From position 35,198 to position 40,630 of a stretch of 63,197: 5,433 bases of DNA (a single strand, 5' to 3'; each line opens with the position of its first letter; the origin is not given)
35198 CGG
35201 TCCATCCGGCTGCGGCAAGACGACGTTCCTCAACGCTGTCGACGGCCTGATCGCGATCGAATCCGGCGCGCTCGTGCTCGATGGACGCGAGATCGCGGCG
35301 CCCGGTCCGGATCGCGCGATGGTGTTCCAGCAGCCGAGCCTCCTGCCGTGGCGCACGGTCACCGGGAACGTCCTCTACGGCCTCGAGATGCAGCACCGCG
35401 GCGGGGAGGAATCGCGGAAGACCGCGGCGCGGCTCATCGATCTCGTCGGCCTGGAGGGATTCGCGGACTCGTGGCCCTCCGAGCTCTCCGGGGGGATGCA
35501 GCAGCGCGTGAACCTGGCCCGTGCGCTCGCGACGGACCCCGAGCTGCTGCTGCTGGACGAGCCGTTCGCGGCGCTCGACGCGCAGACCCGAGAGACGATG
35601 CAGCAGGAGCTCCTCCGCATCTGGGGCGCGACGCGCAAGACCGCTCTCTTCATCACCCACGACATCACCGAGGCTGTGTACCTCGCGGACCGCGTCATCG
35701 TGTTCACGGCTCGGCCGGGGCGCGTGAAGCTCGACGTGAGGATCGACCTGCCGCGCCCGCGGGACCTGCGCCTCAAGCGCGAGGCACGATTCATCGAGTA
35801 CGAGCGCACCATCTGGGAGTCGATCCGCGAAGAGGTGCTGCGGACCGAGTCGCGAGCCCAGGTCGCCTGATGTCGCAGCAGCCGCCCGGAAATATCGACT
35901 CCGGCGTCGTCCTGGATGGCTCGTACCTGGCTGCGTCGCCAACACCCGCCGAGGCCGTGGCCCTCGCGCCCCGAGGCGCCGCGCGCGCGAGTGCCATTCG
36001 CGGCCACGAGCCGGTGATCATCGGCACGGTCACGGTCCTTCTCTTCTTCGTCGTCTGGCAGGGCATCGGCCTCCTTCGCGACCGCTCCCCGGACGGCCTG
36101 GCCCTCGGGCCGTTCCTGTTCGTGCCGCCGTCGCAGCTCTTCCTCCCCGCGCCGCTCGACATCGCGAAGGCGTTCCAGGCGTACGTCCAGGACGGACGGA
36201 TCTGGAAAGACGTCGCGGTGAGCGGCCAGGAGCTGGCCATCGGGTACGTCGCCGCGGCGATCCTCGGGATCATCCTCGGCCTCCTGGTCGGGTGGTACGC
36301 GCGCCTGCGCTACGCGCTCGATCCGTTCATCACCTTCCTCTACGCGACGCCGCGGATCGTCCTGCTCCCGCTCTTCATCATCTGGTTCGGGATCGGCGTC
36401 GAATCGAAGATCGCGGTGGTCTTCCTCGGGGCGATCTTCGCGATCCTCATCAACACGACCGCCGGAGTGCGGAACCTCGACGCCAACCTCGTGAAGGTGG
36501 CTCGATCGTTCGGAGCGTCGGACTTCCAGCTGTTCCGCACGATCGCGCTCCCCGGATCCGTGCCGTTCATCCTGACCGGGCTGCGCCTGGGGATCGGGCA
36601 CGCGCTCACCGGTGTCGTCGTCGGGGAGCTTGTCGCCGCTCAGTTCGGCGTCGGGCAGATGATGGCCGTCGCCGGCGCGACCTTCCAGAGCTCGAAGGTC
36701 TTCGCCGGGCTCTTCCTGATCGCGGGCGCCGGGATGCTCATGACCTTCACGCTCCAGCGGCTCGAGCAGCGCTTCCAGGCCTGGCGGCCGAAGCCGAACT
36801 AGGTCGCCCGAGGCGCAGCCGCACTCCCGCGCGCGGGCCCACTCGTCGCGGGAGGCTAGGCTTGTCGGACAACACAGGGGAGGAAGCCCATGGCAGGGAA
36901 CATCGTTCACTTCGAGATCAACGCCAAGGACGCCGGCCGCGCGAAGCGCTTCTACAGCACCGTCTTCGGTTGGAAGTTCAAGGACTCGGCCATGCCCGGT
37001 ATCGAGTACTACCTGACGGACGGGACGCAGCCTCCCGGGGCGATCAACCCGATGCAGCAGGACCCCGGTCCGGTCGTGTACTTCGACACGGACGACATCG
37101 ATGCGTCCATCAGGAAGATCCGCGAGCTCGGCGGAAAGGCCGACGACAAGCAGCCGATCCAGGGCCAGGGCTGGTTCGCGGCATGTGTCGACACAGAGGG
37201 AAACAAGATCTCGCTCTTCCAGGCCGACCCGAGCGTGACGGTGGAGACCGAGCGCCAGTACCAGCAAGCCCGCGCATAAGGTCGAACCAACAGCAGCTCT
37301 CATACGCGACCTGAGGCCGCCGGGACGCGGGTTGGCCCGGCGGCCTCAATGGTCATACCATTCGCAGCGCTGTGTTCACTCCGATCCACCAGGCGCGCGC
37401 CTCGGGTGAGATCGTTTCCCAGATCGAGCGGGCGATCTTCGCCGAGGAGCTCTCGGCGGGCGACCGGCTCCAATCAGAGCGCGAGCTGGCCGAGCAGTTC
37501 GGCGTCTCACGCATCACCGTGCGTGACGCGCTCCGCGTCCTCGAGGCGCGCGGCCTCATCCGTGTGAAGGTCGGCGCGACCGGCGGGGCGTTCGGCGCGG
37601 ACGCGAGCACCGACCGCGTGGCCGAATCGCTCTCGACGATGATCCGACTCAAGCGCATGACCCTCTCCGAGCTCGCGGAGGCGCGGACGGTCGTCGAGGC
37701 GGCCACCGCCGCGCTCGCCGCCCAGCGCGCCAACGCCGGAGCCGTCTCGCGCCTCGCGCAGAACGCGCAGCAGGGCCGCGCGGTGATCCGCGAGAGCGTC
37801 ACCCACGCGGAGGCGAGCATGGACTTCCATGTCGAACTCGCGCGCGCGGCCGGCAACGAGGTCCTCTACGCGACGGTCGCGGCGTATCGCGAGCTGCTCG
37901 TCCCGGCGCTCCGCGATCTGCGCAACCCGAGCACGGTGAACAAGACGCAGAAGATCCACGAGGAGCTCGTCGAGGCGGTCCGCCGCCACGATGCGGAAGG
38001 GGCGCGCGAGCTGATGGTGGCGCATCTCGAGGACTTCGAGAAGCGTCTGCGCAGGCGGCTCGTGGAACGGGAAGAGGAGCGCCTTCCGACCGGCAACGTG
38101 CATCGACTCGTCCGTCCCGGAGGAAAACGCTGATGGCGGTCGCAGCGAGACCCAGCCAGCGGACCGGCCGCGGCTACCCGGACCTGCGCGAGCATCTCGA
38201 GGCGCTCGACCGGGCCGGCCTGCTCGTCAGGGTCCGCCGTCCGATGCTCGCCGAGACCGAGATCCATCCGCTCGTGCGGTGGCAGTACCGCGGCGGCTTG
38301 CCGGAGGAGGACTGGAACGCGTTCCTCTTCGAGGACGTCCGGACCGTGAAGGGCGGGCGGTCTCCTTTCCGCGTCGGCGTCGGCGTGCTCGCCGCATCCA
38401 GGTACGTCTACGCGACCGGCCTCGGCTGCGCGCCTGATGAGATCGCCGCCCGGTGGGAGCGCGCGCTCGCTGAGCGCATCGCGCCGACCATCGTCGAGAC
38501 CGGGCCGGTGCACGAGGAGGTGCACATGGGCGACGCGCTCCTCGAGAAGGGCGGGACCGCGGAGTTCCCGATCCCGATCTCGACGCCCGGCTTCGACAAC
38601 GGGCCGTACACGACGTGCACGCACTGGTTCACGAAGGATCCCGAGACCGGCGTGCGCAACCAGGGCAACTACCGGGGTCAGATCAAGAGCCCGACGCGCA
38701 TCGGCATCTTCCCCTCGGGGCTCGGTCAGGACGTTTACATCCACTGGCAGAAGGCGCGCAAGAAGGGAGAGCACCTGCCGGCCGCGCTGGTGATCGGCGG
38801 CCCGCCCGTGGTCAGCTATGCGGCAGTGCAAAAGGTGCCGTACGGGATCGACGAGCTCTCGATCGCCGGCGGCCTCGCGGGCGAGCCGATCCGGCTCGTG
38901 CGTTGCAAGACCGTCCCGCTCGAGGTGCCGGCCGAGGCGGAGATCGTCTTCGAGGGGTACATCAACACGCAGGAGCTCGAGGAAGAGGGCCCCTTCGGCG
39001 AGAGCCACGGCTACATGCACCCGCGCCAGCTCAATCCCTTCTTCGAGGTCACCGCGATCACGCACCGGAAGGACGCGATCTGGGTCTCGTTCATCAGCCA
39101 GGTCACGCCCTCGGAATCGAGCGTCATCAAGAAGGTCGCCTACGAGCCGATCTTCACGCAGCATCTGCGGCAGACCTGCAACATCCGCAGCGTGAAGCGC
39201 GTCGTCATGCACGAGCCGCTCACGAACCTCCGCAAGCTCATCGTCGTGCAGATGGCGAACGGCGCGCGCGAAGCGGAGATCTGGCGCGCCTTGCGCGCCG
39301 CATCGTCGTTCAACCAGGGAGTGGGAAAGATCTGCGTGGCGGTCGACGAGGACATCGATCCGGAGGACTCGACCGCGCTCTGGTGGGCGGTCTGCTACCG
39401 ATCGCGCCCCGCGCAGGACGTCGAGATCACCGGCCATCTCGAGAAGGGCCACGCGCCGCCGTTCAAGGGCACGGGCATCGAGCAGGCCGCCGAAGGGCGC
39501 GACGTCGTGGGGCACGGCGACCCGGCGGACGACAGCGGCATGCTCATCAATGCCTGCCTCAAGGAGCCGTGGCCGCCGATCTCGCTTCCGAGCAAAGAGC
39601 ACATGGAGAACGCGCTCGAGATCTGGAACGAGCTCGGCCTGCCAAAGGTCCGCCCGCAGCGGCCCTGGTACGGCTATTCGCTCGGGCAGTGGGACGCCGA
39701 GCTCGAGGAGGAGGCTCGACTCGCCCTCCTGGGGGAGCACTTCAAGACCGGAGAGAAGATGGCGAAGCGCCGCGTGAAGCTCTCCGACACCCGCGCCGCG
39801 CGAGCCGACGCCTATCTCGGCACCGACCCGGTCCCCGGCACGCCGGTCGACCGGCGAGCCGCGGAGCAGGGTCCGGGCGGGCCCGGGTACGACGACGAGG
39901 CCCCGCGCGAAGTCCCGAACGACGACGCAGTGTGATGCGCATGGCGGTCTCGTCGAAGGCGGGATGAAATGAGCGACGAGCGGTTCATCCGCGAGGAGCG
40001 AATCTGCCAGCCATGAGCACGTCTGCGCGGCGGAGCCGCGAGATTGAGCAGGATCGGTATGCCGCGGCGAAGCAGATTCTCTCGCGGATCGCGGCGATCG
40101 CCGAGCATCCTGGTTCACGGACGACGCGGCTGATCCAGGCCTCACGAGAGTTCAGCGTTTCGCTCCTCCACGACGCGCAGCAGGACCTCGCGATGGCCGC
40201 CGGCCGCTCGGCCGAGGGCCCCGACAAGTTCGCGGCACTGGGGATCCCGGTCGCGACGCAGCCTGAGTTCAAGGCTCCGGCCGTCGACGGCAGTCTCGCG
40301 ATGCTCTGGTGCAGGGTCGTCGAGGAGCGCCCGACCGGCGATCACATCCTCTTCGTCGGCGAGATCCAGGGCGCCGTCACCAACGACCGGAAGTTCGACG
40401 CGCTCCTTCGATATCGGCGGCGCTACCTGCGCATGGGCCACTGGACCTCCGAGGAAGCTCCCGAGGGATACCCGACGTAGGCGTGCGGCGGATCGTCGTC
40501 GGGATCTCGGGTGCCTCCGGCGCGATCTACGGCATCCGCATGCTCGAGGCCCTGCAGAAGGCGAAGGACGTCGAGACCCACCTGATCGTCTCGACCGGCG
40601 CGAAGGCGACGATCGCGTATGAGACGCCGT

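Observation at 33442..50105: Three UbiD decarboxylase paralogs share one UbiX and a dedicated prFMN-precursor supply (type-2 IPP isomerase and a flavin-reductase-like ORF)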

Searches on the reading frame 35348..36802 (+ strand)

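Call 5: search_protein_families(library=pfam, proteins=[window:35348-36802:+])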
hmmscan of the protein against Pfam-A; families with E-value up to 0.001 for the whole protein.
window:35348-36802:+ (484 aa): 1 family
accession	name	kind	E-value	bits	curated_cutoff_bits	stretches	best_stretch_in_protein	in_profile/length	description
PF00528.27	BPD_transp_1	-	1.7e-28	100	26.4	1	307-476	1-182/184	Binding-protein-dependent transport system inner membrane component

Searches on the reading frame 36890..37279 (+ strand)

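Call 5: search_protein_families(library=pfam, proteins=[window:36890-37279:+])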
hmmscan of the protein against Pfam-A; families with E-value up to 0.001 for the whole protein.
window:36890-37279:+ (129 aa): 3 families
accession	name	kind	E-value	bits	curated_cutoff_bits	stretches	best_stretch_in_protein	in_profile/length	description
PF00903.31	Glyoxalase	-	1e-08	36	20.6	1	5-108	2-120/121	Glyoxalase/Bleomycin resistance protein/Dioxygenase superfamily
PF22677.2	Ble-like_N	-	3.2e-08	33.6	24.5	1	5-32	2-29/41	Bleomycin resistance protein-like N-terminal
PF18029.7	Glyoxalase_6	-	6.3e-08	33.7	23.6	1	9-110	3-106/106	Glyoxalase-like domain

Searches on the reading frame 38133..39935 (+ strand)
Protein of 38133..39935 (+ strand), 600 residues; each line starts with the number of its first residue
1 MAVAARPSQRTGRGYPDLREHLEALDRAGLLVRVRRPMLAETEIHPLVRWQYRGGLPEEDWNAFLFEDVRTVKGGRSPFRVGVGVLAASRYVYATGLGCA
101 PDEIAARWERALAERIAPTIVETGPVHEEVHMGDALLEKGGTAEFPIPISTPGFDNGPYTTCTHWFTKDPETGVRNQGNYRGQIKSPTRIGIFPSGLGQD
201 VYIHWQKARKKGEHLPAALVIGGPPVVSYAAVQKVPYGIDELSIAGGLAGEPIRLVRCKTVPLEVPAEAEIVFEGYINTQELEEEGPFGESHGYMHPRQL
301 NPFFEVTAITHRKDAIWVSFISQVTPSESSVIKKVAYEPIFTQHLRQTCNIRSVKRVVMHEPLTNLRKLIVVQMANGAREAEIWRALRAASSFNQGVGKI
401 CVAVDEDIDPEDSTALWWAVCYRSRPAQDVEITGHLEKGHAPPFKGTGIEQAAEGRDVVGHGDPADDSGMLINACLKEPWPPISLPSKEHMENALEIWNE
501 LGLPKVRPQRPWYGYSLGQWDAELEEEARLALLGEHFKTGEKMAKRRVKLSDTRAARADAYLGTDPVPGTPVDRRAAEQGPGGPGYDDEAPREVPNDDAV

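Call 5: search_protein_families(library=pfam, proteins=[window:38133-39935:+])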
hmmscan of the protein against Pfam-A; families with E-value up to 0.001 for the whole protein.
window:38133-39935:+ (600 aa): 3 families
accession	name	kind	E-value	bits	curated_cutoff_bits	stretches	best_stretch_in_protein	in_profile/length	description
PF01977.22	UbiD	-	2e-56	190.9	23.3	1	143-320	24-201/206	3-octaprenyl-4-hydroxybenzoate carboxy-lyase Rift-related domain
PF20696.2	UbiD_C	-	5.7e-11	43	24.2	1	340-433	10-102/127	3-octaprenyl-4-hydroxybenzoate carboxy-lyase C-terminal domain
PF20695.2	UbiD_N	-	6.4e-06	26.6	24.3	1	22-111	1-77/78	3-octaprenyl-4-hydroxybenzoate carboxy-lyase N-terminal domain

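Call 7: search_protein_families(library=ncbifam, proteins=[window:38133-39935:+])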
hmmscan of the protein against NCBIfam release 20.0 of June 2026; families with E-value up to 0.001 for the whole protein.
window:38133-39935:+ (600 aa): 7 families
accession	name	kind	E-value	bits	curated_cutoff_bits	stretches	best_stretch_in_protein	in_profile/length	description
TIGR00148.1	TIGR00148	subfamily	9e-64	215.7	244.85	1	113-432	100-409/438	UbiD family decarboxylase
TIGR03701.1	mena_SCO4490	equivalog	1.6e-51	175.4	495.9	1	113-433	104-414/433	menaquinone biosynthesis decarboxylase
NF041204.1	VdcC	exception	2e-50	171.6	650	1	15-432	1-409/467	non-oxidative hydroxyarylic acid decarboxylases subunit C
NF041219.1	BagN_FevL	exception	1.9e-37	128.9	1000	1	14-431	16-439/502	bagremycin/ferroverdin biosynthesis UbiD family decarboxylase BagN/FevL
NF008175.0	PRK10922.1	equivalog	2.3e-32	112.2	788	1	144-431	144-428/497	4-hydroxy-3-polyprenylbenzoate decarboxylase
TIGR02723.1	phenyl_P_alpha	equivalog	5e-28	97.9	564.6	1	19-432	11-412/485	phenylphosphate carboxylase subunit alpha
TIGR02724.1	phenyl_P_beta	equivalog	3.9e-26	91.5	468.95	1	119-445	100-420/472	phenylphosphate carboxylase subunit beta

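Call 17: search_solved_structures(query=window:38133-39935:+, max_evalue=0.00001)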
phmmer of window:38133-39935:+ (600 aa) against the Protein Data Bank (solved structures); distinct sequences matched with E-value up to 0.00001: 40.
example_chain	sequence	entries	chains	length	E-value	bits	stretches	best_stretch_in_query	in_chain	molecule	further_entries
6h6x_B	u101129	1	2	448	1.3e-42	149.3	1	18-447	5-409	3-polyprenyl-4-hydroxybenzoate decarboxylase and related decarboxylases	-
6h6v_A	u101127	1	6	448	6.3e-40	140.4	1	18-440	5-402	3-polyprenyl-4-hydroxybenzoate decarboxylase and related decarboxylases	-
7pda_A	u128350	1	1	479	2.5e-31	112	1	58-432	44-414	UbiD family decarboxylase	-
5m1c_A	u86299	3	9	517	1.3e-28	103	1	147-435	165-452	3-octaprenyl-4-hydroxybenzoate carboxy-lyase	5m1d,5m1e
2idb_A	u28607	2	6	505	4e-28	101.5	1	147-435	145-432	3-octaprenyl-4-hydroxybenzoate carboxy-lyase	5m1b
7nf0_A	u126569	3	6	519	4.6e-28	101.3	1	115-460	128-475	Ferulic acid decarboxylase 1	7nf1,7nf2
6da6_A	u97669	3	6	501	5.6e-28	101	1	15-429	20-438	UbiD-like decarboxylase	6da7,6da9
4ip2_A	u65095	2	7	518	2.6e-27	98.8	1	11-429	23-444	Aromatic Acid Decarboxylase | PA0254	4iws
7abn_D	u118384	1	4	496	5.3e-27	97.7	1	14-429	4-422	UbiD-like decarboxylase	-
7abo_C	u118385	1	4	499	5.4e-27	97.7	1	12-429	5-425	UbiD-like decarboxylase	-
7ney_A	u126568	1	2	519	5.8e-27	97.6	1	115-460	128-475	Ferulic acid decarboxylase 1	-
4zad_A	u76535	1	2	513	2e-25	92.5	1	138-318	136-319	Fdc1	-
7nf3_A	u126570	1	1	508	8.8e-25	90.4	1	115-460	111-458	Ferulic acid decarboxylase 1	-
6r30_A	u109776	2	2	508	1e-24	90.2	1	115-460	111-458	Ferulic acid decarboxylase 1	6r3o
8crd_A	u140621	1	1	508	1.3e-24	89.8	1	115-460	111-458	Ferulic acid decarboxylase 1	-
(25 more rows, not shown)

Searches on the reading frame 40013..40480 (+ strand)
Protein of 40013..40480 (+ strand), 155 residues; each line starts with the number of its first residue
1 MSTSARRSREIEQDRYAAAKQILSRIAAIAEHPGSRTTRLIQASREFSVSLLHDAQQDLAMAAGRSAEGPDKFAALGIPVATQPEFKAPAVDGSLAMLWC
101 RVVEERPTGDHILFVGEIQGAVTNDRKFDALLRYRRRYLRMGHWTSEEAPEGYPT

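Call 5: search_protein_families(library=pfam, proteins=[window:40013-40480:+])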
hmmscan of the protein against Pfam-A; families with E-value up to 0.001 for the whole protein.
window:40013-40480:+ (155 aa): 1 family
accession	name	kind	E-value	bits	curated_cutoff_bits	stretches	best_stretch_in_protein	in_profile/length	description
PF01613.24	Flavin_Reduct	-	1.1e-21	78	27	1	32-139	42-150/153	Flavin reductase like domain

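Call 7: search_protein_families(library=ncbifam, proteins=[window:40013-40480:+])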
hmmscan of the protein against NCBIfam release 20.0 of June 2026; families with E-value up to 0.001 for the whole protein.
window:40013-40480:+ (155 aa): 6 families
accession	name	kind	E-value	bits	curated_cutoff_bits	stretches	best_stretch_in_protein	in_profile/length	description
NF045630.1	monooxsub_HsaB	equivalog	1.1e-11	44.9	230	1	34-146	58-164/186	3-hydroxy-9,10-secoandrosta-1,3,5(10)-triene-9,17-dione monooxygenase reductase subunit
NF042921.1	HpaC_Thermus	equivalog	1.4e-09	38.2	200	1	36-140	54-148/150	4-hydroxyphenylacetate 3-monooxygenase reductase subunit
NF045733.1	StyMonoxStyB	equivalog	3.9e-07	30.2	200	1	34-138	52-146/150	styrene monooxygenase NADH-dependent flavin reductase subunit StyB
TIGR03615.1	RutF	equivalog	1.2e-05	25.4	254.75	1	40-139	59-154/156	NADH-dependent FMN reductase RutF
NF052639.1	FlvnRedFerAPor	equivalog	2.7e-05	23.9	260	1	38-138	58-152/158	flavin reductase FerA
TIGR02296.1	HpaC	equivalog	7.9e-05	22.7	205.95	1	35-138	49-150/154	4-hydroxyphenylacetate 3-monooxygenase, reductase component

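Call 69: search_solved_structures(query=window:40013-40480:+, max_evalue=0.001, show_alignments=2)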
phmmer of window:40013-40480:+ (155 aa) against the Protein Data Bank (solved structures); distinct sequences matched with E-value up to 0.001: 4.
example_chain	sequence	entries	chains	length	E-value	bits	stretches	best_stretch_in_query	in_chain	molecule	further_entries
2r6v_A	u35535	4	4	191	3.2e-11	46.9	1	26-130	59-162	Uncharacterized protein PH0856 | FMN-BINDING PROTEIN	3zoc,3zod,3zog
3nfw_A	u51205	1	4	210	6e-11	46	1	34-139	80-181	Flavin reductase-like, FMN-binding protein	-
4l82_A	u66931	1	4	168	1.5e-06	31.8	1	38-139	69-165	RifeA.00250.a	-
1rz0_A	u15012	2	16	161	9.7e-06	29.1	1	35-140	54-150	phenol 2-hydroxylase component B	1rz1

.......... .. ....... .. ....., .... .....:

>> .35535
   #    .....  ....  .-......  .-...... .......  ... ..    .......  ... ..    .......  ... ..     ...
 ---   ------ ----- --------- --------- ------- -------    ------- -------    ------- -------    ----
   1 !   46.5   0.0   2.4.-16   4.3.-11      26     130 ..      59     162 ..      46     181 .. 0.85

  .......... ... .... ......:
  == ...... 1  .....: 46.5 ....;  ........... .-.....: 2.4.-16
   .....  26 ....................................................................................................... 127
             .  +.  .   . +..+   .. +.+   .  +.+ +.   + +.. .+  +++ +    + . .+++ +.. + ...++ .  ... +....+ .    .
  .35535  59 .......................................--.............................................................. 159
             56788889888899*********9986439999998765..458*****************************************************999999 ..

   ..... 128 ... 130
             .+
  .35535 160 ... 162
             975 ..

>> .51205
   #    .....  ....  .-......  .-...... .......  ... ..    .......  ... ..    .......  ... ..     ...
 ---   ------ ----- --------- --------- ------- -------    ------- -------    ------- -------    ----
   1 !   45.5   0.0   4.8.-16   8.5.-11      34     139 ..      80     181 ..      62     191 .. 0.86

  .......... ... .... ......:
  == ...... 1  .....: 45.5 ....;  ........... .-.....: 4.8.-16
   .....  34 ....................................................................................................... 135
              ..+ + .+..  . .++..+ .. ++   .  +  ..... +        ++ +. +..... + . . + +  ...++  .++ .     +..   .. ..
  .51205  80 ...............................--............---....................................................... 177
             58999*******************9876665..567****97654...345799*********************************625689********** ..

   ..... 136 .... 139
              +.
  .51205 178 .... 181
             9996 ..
